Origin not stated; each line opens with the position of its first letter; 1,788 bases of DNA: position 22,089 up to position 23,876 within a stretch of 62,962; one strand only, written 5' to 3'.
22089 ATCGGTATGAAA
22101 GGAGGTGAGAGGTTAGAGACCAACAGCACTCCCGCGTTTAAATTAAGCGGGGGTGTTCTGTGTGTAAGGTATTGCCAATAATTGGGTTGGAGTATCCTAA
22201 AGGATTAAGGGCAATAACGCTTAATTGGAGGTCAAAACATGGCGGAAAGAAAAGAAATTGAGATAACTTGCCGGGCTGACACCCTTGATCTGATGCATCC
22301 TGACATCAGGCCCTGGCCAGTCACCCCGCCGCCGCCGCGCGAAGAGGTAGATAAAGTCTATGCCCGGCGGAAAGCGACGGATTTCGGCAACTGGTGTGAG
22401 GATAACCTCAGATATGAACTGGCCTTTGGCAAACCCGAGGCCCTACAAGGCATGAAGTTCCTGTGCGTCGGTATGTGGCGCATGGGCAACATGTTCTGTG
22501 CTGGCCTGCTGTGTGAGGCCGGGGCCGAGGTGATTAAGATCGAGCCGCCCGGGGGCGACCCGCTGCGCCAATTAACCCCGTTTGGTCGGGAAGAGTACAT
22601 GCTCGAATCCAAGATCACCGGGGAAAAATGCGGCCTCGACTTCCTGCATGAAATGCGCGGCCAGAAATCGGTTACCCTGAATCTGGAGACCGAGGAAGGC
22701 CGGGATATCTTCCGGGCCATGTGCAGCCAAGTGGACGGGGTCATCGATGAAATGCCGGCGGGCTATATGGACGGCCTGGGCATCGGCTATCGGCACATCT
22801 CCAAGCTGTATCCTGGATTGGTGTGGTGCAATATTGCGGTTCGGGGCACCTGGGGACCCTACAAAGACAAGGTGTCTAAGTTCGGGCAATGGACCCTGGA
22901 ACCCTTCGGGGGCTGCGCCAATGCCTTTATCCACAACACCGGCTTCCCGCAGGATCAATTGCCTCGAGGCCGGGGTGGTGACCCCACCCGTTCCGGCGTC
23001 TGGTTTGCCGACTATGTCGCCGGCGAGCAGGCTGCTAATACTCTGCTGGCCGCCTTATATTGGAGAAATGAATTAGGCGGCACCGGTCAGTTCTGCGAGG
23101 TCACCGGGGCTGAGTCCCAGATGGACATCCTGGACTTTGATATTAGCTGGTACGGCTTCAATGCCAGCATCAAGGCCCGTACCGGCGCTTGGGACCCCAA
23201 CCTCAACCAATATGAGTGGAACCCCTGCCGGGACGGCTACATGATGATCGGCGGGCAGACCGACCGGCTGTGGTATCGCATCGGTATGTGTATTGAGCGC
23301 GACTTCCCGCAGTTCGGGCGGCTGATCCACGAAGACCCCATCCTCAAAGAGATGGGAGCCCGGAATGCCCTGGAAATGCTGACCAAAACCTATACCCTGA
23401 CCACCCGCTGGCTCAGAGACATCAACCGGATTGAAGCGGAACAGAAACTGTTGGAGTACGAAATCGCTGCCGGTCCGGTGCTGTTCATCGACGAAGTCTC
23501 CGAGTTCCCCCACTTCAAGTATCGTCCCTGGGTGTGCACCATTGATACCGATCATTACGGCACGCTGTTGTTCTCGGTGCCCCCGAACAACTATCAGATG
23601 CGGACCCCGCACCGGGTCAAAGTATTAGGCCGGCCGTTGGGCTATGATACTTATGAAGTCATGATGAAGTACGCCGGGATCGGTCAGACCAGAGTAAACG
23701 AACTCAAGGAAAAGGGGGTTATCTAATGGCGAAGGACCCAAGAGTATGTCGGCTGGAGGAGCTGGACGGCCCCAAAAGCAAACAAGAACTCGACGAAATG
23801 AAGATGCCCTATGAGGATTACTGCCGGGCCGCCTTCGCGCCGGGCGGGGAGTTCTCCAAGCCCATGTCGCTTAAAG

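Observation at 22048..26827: Sigma-54-driven six-gene operon: two oversized divergent family III CoA-transferase paralogs plus four small Cys/Trp-rich proteins of no recognisable family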

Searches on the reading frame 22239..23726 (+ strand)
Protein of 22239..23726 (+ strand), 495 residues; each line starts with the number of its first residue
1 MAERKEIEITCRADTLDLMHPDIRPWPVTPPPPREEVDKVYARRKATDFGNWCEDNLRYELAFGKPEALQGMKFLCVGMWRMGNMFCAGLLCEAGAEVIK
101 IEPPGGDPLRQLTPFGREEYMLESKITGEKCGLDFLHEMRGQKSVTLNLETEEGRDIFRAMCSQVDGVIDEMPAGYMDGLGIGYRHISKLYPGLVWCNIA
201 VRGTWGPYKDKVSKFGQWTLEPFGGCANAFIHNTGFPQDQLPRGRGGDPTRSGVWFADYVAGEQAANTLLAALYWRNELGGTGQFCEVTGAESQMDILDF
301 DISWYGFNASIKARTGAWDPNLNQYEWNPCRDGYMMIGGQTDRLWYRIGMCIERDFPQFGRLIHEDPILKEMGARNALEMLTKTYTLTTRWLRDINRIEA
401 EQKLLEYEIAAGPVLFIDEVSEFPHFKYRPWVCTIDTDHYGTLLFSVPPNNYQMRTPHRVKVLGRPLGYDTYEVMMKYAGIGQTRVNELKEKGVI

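Call 4: search_protein_families(library=pfam, proteins=[window:22239-23726:+], max_evalue=1)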
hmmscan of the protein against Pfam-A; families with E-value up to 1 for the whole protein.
window:22239-23726:+ (495 aa): 1 family
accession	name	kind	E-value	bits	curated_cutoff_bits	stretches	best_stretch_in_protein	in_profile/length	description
PF02515.22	CoA_transf_3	-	3e-56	191.5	23.3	1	69-453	1-347/366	CoA-transferase family III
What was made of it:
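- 22239..23726 (+): g1: family III CoA-transferase paralog, 495 aa. It has a 68-aa N-terminal extension, an SKFGQW insertion, and Glu221 at the nucleophile position. Pfam PF02515 at E 3e-56 (call 4).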

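Call 5: search_protein_families(library=ncbifam, proteins=[window:22239-23726:+], max_evalue=1)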
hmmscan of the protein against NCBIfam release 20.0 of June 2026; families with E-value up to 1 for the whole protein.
window:22239-23726:+ (495 aa): 6 families
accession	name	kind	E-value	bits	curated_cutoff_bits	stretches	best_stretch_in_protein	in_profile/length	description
NF041294.1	Scnl_mescCoAtase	equivalog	4.1e-31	108.5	700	1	83-436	17-341/381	succinyl-CoA:mesaconate CoA-transferase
NF052585.1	SucGlutTfsCaiB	equivalog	1.8e-22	79.5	750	1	86-447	24-357/394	succinate--glutarate CoA-transferase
NF003809.0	PRK05398.1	subfamily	4.7e-22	78.1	442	2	67-291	3-201/416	formyl-CoA transferase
TIGR03253.1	oxalate_frc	equivalog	2.9e-20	72.4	504.2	2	68-287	3-196/416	formyl-CoA transferase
NF008511.0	PRK11430.1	equivalog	8e-17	61.4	522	1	85-353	25-267/381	CoA:oxalate CoA-transferase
NF002914.1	PRK03525.1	equivalog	2.7e-10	39.7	413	1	138-495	60-397/400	L-carnitine CoA-transferase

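Call 9: search_solved_structures(query=window:22239-23726:+, max_evalue=0.001, show_alignments=1)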
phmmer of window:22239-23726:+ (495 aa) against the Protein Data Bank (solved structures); distinct sequences matched with E-value up to 0.001: 23.
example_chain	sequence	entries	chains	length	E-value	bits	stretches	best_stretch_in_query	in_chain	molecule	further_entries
4ed9_A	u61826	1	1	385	1.7e-23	86.2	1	84-430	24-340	CAIB/BAIF family protein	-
10uh_A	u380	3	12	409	6.9e-23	84.2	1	90-494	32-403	Formyl-coenzyme a transferase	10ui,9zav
9br7_A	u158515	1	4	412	9.1e-17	64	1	68-392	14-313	Succinate--hydroxymethylglutarate CoA-transferase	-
9br6_A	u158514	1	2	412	5.8e-16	61.3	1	68-392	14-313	Succinate--hydroxymethylglutarate CoA-transferase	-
9fn0_A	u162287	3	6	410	1.7e-15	59.8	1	85-366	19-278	Subunit of Benzylsuccinate CoA-transferase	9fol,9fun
4hl6_A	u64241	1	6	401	1.2e-12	50.4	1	83-352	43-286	Uncharacterized protein YfdE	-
3ubm_A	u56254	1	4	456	1.5e-10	43.5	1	88-292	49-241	Formyl-CoA:oxalate CoA-transferase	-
5yit_A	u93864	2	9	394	1.5e-10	43.5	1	86-210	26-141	CoA transferase III | Uncharacterized protein Rv3272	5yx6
5yiy_A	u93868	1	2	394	1.9e-10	43.1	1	86-210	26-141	CoA transferase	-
9fn0_B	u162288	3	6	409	4.6e-09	38.6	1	68-488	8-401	Subunit of Benzylsuccinate CoA-transferase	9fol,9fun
1pt5_A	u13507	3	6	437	5.9e-09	38.2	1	66-228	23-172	Hypothetical protein yfdW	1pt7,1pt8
1pqy_A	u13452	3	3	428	1.1e-08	37.4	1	69-228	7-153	Hypothetical protein yfdW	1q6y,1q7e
1p5h_A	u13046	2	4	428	3.6e-07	32.3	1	139-290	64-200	Formyl-coenzyme A transferase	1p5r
2vjp_A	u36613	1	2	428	5e-07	31.9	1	133-289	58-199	FORMYL-COENZYME A TRANSFERASE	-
2vjq_A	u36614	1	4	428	5.3e-07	31.8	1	134-289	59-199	FORMYL-COENZYME A TRANSFERASE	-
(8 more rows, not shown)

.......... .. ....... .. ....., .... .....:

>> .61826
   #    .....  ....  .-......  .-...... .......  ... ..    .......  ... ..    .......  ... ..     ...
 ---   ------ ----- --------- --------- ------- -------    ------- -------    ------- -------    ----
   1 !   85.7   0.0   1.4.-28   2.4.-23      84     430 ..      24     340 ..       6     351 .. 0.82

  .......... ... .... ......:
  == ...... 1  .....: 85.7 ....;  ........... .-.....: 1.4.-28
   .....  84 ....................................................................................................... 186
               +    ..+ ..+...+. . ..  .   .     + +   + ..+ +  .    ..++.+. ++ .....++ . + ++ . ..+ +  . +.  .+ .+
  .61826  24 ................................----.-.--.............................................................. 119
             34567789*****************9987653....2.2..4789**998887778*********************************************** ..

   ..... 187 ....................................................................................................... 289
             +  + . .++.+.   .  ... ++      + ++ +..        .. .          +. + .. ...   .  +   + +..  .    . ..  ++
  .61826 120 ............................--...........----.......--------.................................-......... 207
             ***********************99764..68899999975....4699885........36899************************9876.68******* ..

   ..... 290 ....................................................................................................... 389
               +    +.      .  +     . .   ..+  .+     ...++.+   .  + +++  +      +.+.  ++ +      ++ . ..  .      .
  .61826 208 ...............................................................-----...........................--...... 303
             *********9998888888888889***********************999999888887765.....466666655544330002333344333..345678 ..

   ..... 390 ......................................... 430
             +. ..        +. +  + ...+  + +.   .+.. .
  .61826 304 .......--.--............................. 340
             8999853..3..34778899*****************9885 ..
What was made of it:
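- HMMER's alignment to PDB entry 4ed9 puts Trp218 at the Asp column (call 9).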

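Call 68: search_protein_families(library=padloc, proteins=[window:22239-23726:+], max_evalue=0.01)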
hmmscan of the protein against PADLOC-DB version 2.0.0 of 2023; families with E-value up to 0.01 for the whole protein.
window:22239-23726:+ (495 aa): 0 families
